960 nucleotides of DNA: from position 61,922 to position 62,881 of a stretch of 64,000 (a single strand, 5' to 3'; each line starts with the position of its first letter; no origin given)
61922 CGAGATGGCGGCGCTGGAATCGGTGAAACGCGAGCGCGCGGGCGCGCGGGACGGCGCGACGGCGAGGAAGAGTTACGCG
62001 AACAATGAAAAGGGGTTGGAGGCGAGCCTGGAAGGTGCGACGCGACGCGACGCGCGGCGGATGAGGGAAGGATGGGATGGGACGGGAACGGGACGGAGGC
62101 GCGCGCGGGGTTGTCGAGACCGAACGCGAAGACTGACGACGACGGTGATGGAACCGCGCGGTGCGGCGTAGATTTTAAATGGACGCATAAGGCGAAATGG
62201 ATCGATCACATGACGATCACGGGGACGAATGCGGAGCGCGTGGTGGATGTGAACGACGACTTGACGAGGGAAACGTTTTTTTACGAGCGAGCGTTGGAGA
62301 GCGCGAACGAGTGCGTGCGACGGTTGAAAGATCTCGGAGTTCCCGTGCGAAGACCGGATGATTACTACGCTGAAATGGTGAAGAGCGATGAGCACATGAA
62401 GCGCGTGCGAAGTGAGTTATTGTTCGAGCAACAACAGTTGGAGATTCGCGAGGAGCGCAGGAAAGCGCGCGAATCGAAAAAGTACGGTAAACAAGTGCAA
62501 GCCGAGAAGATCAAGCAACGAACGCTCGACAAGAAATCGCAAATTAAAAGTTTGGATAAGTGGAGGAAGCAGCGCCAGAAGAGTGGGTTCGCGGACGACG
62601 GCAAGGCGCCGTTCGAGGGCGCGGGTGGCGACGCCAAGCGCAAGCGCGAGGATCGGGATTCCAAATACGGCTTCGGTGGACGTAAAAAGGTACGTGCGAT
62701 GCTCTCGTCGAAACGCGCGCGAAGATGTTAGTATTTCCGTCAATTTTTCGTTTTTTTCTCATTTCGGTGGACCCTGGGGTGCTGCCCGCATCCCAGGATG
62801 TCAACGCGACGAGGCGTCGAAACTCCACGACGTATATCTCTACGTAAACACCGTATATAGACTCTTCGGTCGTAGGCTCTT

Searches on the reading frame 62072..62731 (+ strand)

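Call 45: search_protein_families(library=pfam, proteins=[window:62072-62731:+], max_evalue=0.001)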
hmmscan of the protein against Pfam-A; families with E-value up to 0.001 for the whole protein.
window:62072-62731:+ (219 aa): 1 family
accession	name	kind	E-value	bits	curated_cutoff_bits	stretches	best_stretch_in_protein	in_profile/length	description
PF05890.17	Ebp2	-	4.7e-53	180.8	28.8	1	33-207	12-203/246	Eukaryotic rRNA processing protein EBP2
